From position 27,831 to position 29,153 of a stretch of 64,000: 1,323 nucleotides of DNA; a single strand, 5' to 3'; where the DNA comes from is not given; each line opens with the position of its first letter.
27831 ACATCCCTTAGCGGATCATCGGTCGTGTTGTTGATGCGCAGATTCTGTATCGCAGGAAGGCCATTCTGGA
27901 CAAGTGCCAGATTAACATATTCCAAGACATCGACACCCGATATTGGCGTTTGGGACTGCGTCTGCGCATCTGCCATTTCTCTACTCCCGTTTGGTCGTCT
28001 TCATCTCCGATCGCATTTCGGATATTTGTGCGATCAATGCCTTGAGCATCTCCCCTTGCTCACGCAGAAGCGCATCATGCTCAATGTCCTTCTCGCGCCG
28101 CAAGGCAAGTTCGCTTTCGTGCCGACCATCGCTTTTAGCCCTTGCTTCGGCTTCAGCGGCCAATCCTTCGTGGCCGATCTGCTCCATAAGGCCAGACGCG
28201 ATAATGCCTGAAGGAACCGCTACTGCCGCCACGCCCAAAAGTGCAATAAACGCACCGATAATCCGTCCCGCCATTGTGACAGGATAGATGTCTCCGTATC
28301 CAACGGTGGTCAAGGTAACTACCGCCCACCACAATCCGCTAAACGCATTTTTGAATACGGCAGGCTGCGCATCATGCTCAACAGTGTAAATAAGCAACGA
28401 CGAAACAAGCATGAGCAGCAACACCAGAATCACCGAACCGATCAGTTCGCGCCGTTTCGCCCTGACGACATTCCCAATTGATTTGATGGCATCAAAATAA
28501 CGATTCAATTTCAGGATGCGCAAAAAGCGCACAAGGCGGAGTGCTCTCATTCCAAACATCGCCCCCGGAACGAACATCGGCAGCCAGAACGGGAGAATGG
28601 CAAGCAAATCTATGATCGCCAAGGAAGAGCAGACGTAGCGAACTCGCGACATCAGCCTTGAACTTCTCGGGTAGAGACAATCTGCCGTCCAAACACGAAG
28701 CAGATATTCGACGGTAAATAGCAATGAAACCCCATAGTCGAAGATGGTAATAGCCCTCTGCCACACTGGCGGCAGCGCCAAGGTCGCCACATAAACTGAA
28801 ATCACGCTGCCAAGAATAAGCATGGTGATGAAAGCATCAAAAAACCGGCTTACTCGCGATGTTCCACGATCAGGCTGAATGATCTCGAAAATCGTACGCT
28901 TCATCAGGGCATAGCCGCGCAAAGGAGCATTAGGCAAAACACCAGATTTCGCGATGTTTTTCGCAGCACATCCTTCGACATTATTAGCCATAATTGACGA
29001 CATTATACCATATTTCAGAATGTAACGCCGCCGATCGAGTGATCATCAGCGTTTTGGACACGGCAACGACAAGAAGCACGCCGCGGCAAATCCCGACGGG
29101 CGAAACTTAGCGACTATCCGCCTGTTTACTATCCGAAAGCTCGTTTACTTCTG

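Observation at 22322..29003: K+ channel gene tightly coupled to a giant helicase-nuclease in a low-G+C island: candidate two-gene defence module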

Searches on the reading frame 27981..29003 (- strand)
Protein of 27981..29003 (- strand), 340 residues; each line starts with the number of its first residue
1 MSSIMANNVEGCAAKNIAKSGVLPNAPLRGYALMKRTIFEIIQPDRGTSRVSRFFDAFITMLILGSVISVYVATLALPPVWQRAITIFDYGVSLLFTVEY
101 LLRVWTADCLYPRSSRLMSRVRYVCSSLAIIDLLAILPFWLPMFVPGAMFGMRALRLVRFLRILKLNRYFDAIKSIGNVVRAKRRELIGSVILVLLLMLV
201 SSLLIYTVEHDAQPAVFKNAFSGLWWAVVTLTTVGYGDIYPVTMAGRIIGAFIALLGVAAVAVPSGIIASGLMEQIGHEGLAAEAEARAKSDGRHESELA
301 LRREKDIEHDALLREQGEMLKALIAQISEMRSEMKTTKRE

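Call 8: search_protein_families(library=pfam, proteins=[window:27981-29003:-], max_evalue=0.01)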
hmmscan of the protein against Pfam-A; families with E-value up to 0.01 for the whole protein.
window:27981-29003:- (340 aa): 2 families
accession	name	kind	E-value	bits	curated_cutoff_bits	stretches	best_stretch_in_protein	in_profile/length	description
PF00520.37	Ion_trans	-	2.2e-33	115.9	25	1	53-272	2-233/241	Ion transport protein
PF07885.22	Ion_trans_2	-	5.7e-16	58.6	22.5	1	194-270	2-75/79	Ion channel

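Call 9: search_protein_families(library=padloc, proteins=[window:27981-29003:-], max_evalue=0.01)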
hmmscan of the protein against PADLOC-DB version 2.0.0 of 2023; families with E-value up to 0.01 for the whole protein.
window:27981-29003:- (340 aa): 0 families

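Call 10: search_protein_families(library=ncbifam, proteins=[window:27981-29003:-], max_evalue=0.01)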
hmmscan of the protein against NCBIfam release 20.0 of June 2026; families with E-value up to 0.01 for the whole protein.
window:27981-29003:- (340 aa): 3 families
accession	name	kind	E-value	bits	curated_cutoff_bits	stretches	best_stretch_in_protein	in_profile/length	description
NF040645.1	K_channel_Meth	equivalog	3.5e-16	59.6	300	1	55-258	12-195/203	hyperpolarization-activated voltage-gated potassium channel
NF007828.0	PRK10537.1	equivalog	2.3e-07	30.2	425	1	190-263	150-222/403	voltage-gated potassium channel protein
NF006751.0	PRK09272.1-4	subfamily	0.0067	16.8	154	0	182-263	22-98/116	hypothetical protein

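Call 17: find_homologous_proteins(query=window:27981-29003:-, max_evalue=1e-10)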
Query window:27981-29003:- (340 aa): 5253 proteins with E <= 1e-10 among 8000 candidates; the best 120 are listed.
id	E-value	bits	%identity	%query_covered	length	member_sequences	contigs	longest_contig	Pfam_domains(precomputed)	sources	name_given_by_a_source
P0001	2.4e-213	725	100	99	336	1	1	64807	PF00520.38,PF07885.23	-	-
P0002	1.0e-177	608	83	99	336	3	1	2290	PF00520.38,PF07885.23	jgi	-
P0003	2.6e-119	416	63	90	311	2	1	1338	PF00520.38,PF07885.23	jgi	-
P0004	2.6e-110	386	62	87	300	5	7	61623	PF00520.38,PF07885.23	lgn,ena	-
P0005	2.4e-109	383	60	88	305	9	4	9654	PF00520.38,PF07885.23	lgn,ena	-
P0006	2.9e-109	383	59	89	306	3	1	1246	PF00520.38,PF07885.23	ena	-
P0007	1.0e-108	381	60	88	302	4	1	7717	PF00520.38,PF07885.23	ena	-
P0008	1.3e-108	381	60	88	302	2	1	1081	PF00520.38,PF07885.23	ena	-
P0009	1.6e-108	381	60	89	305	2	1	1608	PF00520.38,PF07885.23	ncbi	-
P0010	2.2e-108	380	59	90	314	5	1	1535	PF00520.38,PF07885.23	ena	-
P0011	3.3e-108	380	60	88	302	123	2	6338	PF00520.38,PF07885.23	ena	-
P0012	5.4e-108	379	59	89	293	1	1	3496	PF00520.38,PF07885.23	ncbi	-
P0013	6.8e-108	379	60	88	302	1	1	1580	PF00520.38,PF07885.23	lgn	-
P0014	6.9e-108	379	60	88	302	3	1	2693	PF00520.38,PF07885.23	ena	-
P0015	7.4e-108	378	59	89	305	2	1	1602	PF00520.38,PF07885.23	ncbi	-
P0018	1.2e-107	378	59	89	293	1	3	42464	PF00520.38,PF07885.23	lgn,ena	-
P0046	5.6e-103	362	62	88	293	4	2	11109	PF00520.38,PF07885.23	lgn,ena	-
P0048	1.4e-102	361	54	88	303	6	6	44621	PF00520.38,PF07885.23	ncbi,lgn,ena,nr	ncbi:MAG: ion transporter [Kiritimatiellae bacterium]|nr:ion transporter [Kiritimatiellia bacterium]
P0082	2.8e-100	354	58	87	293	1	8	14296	PF00520.38,PF07885.23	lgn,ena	-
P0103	3.5e-99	350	63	75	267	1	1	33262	PF00520.38,PF07885.23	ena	-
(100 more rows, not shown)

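Call 19: find_encoding_contigs(protein=P0002, flank=5000)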
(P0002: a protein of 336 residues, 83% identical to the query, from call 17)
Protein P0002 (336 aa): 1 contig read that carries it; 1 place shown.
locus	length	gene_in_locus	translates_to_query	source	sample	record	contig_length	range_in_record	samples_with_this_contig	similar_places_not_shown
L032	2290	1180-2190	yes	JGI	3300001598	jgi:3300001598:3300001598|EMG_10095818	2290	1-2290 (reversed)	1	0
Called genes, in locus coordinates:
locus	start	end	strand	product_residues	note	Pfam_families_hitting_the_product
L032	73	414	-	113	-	-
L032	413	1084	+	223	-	PF00359:PTS_EIIA_2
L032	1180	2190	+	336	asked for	PF00520:Ion_trans, PF07885:Ion_trans_2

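Call 40: find_related_loci(query=window:27981-28991:-, collection=viral_contigs, flank=8000)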
Query window:27981-28991:- (336 aa) in viral_contigs; peptide patterns used: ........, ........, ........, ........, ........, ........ (x = any residue, [..] = any of these).
3 stretches matched a pattern, but none encodes a relative of the query by tblastn (E <= 1e-3).

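Call 46: find_encoding_contigs(protein=P0018, flank=8000, max_places=3)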
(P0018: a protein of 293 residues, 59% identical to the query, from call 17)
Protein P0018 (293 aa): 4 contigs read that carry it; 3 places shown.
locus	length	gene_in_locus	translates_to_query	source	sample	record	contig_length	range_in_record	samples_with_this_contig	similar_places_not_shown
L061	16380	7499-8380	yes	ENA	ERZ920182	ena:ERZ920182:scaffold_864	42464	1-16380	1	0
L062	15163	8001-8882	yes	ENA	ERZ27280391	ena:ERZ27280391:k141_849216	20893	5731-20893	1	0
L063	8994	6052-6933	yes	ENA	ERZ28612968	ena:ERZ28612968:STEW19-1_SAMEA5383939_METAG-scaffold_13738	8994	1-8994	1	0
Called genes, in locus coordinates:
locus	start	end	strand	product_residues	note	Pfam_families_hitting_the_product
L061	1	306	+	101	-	?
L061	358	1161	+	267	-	PF02616:SMC_ScpA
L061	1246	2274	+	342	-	PF04079:SMC_ScpB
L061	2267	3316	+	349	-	PF01476:LysM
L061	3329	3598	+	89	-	-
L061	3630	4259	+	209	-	PF01476:LysM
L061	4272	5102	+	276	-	PF03009:GDPD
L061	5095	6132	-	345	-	PF16126:DUF4838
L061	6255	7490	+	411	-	PF01232:Mannitol_dh, PF08125:Mannitol_dh_C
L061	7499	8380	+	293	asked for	PF00520:Ion_trans, PF07885:Ion_trans_2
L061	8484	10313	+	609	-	PF01411:tRNA-synt_2c, PF07973:tRNA_SAD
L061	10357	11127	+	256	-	PF01966:HD (weak)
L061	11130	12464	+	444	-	-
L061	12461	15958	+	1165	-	PF00657:Lipase_GDSL (weak), PF13472:Lipase_GDSL_2, PF18952:DUF5696 (faint), PF11308:Glyco_hydro_129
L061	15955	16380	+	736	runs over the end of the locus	PF17678:Glyco_hydro_92N, PF07971:Glyco_hydro_92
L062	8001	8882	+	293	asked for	PF00520:Ion_trans, PF07885:Ion_trans_2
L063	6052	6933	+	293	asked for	PF00520:Ion_trans, PF07885:Ion_trans_2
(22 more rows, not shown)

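Call 47: find_encoding_contigs(protein=P0048, flank=8000, max_places=3)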
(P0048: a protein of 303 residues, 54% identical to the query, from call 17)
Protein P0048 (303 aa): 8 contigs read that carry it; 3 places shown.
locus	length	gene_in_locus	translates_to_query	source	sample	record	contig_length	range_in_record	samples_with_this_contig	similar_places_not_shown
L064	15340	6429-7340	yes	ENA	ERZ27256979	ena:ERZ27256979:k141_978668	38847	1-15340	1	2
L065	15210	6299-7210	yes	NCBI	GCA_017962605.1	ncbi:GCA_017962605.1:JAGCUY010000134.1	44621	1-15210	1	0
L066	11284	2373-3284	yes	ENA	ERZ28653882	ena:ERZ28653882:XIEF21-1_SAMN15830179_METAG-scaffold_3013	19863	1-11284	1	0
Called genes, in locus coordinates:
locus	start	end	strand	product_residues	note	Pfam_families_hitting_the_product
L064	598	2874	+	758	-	PF13238:AAA_18 (faint), PF13401:AAA_22 (faint), PF13671:AAA_33 (faint), PF00910:RNA_helicase (faint), PF13479:AAA_24 (faint), PF02367:TsaE (faint), PF00004:AAA, PF00004:AAA, +5 more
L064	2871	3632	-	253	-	PF00849:PseudoU_synth_2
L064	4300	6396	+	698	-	PF00004:AAA, PF17866:AAA_lid_6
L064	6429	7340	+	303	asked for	PF00520:Ion_trans, PF07885:Ion_trans_2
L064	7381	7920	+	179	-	PF01661:Macro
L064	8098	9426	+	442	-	PF13173:AAA_14, PF13635:DUF4143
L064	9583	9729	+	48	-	-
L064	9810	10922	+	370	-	PF13173:AAA_14 (faint), PF13401:AAA_22 (weak)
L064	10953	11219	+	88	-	-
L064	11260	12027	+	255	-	PF17761:DUF1016_N, PF20008:DUF6429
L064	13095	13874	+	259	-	-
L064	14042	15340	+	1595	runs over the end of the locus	PF13020:NOV_C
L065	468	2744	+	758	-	PF13401:AAA_22 (faint), PF13671:AAA_33 (faint), PF00910:RNA_helicase (faint), PF13479:AAA_24 (faint), PF02367:TsaE (faint), PF05496:RuvB_N (faint), PF00004:AAA, PF00004:AAA, +5 more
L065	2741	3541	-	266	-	PF00849:PseudoU_synth_2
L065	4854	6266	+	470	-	PF00004:AAA, PF13401:AAA_22 (faint), PF17866:AAA_lid_6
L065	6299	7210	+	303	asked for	PF00520:Ion_trans, PF07885:Ion_trans_2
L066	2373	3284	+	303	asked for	PF00520:Ion_trans, PF07885:Ion_trans_2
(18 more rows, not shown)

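Call 48: find_encoding_contigs(protein=P0103, flank=8000, max_places=3)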
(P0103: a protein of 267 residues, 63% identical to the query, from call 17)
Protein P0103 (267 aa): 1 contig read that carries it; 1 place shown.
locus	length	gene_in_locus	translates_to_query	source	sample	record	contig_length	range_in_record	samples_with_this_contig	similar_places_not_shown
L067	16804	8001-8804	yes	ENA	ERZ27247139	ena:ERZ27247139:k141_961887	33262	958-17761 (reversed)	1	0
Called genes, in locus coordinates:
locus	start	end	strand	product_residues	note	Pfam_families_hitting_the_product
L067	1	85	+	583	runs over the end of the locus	-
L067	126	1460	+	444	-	-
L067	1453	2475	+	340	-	-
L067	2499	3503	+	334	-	-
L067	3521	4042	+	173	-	-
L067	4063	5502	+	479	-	-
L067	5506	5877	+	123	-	PF03733:YccF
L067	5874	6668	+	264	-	-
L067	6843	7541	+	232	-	-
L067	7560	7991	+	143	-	-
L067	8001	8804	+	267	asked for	PF00520:Ion_trans, PF07885:Ion_trans_2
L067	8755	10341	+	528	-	PF01435:Peptidase_M48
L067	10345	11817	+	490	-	PF07719:TPR_2 (faint), PF13432:TPR_16 (faint), PF21033:RMD1-3 (faint), PF23914:TPR_CcmH_CycH (faint), PF25062:ARM_TT21_N (faint), PF13181:TPR_8 (faint), PF13371:TPR_9 (faint), PF13428:TPR_14 (faint), +5 more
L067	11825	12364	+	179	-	PF01300:Sua5_yciO_yrdC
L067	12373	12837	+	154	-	PF00588:SpoU_methylase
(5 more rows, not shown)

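Call 66: search_solved_structures(query=window:27981-28991:-, max_evalue=0.001)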
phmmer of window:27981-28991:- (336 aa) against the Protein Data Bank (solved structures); distinct sequences matched with E-value up to 0.001: 219 (the best 60 are shown).
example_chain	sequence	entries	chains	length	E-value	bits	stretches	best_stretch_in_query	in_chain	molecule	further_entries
9j38_A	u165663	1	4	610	1.1e-33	119.9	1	30-273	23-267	Potassium voltage-gated channel subfamily KQT member 5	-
9liz_A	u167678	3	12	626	1.2e-33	119.8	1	30-273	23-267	Potassium voltage-gated channel subfamily KQT member 5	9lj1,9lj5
7vnp_A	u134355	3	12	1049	1e-32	116.7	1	20-272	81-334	Potassium voltage-gated channel subfamily KQT member 4,Maltodextrin-binding protein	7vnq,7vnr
7byl_A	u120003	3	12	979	2.4e-32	115.5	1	20-272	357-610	Green fluorescent protein,Potassium voltage-gated channel subfamily KQT member 4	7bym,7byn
7cr0_A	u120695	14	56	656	3e-31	111.9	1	27-273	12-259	Potassium voltage-gated channel subfamily KQT member 2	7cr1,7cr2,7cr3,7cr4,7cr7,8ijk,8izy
9ixy_A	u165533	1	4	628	3e-31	111.9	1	27-273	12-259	Isoform 3 of Potassium voltage-gated channel subfamily KQT member 2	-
9ixz_A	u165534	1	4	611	3.1e-31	111.8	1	27-273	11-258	Isoform 3 of Potassium voltage-gated channel subfamily KQT member 2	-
8j02_A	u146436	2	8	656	3.7e-31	111.6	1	27-273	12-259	Potassium voltage-gated channel subfamily KQT member 2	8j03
22ay_A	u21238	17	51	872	3.7e-31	111.6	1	27-273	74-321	Potassium voltage-gated channel subfamily KQT member 2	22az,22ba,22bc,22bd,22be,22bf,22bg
24vi_B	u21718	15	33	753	6.5e-31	110.8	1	27-273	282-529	Green fluorescent protein,Potassium voltage-gated channel subfamily KQT member 2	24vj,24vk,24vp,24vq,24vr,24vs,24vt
9x5j_D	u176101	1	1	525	6.8e-31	110.7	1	30-273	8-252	Potassium voltage-gated channel subfamily KQT member 2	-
24vl_B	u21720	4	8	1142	1.3e-30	109.8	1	27-273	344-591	Green fluorescent protein,Potassium voltage-gated channel subfamily KQT member 2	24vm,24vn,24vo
24vi_A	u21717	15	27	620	2.9e-28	102.1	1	27-282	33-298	Potassium voltage-gated channel subfamily KQT member 3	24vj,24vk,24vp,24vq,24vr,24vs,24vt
7phh_A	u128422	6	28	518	3.1e-28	102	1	97-266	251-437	Potassium voltage-gated channel, Shaw-related subfamily, member 1 | Potassium voltage-gated channel subfamily C member 1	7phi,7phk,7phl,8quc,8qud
7pqt_A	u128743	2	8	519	3.1e-28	102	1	97-266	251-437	Potassium voltage-gated channel subfamily C member 1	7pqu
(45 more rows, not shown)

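Call 72: search_protein_families(library=padloc, proteins=[L064:598-2874:+, L064:4300-6396:+, L064:7381-7920:+, L064:8098-9426:+, L064:9810-10922:+, L064:11260-12027:+, L064:13095-13874:+], max_evalue=0.001)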
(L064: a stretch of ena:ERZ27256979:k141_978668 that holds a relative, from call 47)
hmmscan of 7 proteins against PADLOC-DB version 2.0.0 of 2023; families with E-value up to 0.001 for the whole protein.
L064:598-2874:+ (758 aa): 9 families
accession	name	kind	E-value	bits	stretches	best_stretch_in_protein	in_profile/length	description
PDLC02196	IetA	-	1.2e-40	138.1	3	534-697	101-267/374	-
PDLC02195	IetA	-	5.6e-33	112.8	1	553-681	135-266/395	-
PDLC04232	IetA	-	2.4e-30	104.1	2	553-702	114-266/330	-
PDLC04231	IetA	-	2.4e-19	68.1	1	551-679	113-244/262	-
PDLC00914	TRIP13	-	2.2e-15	54.9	2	559-709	75-246/302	TRIP13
PDLC03838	DolB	-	2.7e-14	51.2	0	294-325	166-197/375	-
PDLC00915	TRIP13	-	3.7e-10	37.7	1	558-633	66-153/302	TRIP13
PDLC04606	PDC-M37B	-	2.5e-08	31.5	0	553-582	172-201/390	-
PDLC04140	mad8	-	1.3e-06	26.1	0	293-319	26-52/314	mads_8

L064:4300-6396:+ (698 aa): 6 families
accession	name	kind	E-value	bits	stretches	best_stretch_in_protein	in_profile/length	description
PDLC02196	IetA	-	6.7e-10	36.9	1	444-638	96-278/374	-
PDLC00915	TRIP13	-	2.9e-09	34.8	1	455-535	46-125/302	TRIP13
PDLC04232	IetA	-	3.3e-06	24.7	1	451-547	94-185/330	-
PDLC02195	IetA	-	2.2e-05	21.9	1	445-544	112-203/395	-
PDLC03838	DolB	-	4.7e-05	20.8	0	474-508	167-199/375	-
PDLC04140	mad8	-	0.00031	18.3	0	473-626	27-114/314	mads_8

L064:7381-7920:+ (179 aa): 0 families

L064:8098-9426:+ (442 aa): 8 families
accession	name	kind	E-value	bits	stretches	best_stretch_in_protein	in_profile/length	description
PDLC04786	PDC-S01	-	8.1e-138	457.8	1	4-441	3-431/439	-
PDLC04792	PDC-S01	-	8.1e-126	418.2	1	4-442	2-433/452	-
PDLC04788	PDC-S01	-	1.4e-77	259.6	1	4-427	2-413/448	-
PDLC04787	PDC-S01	-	6.2e-21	72.7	1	5-397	12-357/412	-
PDLC04790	PDC-S01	-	1.3e-13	48.5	1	318-431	286-401/422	-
PDLC04789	PDC-S01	-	1.6e-13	48.4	1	6-214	4-168/375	-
PDLC04791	PDC-S01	-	2.2e-07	27.9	0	5-109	3-100/395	-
PDLC04984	PDC-S27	-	0.00014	18.9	0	5-46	7-48/474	-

L064:9810-10922:+ (370 aa): 2 families
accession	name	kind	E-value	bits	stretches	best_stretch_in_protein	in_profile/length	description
PDLC04985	PDC-S27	-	2.1e-07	28.2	1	37-206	29-164/484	-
PDLC04789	PDC-S01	-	0.00066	16.8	0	22-64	6-47/375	-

L064:11260-12027:+ (255 aa): 28 families (the best 25 are shown)
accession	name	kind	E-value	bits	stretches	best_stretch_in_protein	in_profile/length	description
PDLC04812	PDC-S02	-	4.9e-46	154.3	1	1-127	1-127/151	-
PDLC04797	PDC-S02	-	5.1e-42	140.9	1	7-113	4-110/126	-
PDLC04827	PDC-S02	-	2.8e-38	129.8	1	7-126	9-128/234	-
PDLC04820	PDC-S02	-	5.6e-38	128.8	1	8-126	26-147/332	-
PDLC04807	PDC-S02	-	8.9e-37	125.1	1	6-131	11-139/351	-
PDLC04802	PDC-S02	-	1.1e-36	124.5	1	6-116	7-119/171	-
PDLC04808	PDC-S02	-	1.4e-36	123.1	1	8-112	4-108/111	-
PDLC04809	PDC-S02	-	3.2e-36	122.4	1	7-123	9-125/156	-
PDLC04805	PDC-S02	-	4.7e-25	86.2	1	9-96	18-105/107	-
PDLC04821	PDC-S02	-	5.2e-25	86.1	1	6-123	8-127/133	-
PDLC04822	PDC-S02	-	1.7e-21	75.1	1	6-130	8-134/294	-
PDLC04825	PDC-S02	-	2.1e-21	74.7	1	6-120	12-128/193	-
PDLC04817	PDC-S02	-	2.6e-19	67.8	1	10-121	10-123/286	-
PDLC04830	PDC-S02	-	9.4e-17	59.6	1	10-121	17-124/159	-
PDLC04795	PDC-S02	-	1.6e-16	58.4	1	8-117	24-134/357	-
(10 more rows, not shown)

L064:13095-13874:+ (259 aa): 0 families

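Call 74: search_solved_structures(query=window:27981-28991:-, max_evalue=1e-30, show_alignments=1)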
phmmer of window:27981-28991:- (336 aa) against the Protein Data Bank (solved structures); distinct sequences matched with E-value up to 1e-30: 11.
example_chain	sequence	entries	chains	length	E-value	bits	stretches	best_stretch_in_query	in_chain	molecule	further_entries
9j38_A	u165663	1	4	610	1.1e-33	119.9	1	30-273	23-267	Potassium voltage-gated channel subfamily KQT member 5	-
9liz_A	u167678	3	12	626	1.2e-33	119.8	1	30-273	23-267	Potassium voltage-gated channel subfamily KQT member 5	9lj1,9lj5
7vnp_A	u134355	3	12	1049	1e-32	116.7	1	20-272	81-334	Potassium voltage-gated channel subfamily KQT member 4,Maltodextrin-binding protein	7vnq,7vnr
7byl_A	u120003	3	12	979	2.4e-32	115.5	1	20-272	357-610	Green fluorescent protein,Potassium voltage-gated channel subfamily KQT member 4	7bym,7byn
7cr0_A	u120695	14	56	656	3e-31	111.9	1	27-273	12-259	Potassium voltage-gated channel subfamily KQT member 2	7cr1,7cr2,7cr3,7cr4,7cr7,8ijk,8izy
9ixy_A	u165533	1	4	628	3e-31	111.9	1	27-273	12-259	Isoform 3 of Potassium voltage-gated channel subfamily KQT member 2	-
9ixz_A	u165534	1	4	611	3.1e-31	111.8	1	27-273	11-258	Isoform 3 of Potassium voltage-gated channel subfamily KQT member 2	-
8j02_A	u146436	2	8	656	3.7e-31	111.6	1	27-273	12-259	Potassium voltage-gated channel subfamily KQT member 2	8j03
22ay_A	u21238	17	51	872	3.7e-31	111.6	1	27-273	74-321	Potassium voltage-gated channel subfamily KQT member 2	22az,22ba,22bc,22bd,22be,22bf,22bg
24vi_B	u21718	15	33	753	6.5e-31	110.8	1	27-273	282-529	Green fluorescent protein,Potassium voltage-gated channel subfamily KQT member 2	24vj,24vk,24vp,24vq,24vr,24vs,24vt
9x5j_D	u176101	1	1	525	6.8e-31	110.7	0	30-273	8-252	Potassium voltage-gated channel subfamily KQT member 2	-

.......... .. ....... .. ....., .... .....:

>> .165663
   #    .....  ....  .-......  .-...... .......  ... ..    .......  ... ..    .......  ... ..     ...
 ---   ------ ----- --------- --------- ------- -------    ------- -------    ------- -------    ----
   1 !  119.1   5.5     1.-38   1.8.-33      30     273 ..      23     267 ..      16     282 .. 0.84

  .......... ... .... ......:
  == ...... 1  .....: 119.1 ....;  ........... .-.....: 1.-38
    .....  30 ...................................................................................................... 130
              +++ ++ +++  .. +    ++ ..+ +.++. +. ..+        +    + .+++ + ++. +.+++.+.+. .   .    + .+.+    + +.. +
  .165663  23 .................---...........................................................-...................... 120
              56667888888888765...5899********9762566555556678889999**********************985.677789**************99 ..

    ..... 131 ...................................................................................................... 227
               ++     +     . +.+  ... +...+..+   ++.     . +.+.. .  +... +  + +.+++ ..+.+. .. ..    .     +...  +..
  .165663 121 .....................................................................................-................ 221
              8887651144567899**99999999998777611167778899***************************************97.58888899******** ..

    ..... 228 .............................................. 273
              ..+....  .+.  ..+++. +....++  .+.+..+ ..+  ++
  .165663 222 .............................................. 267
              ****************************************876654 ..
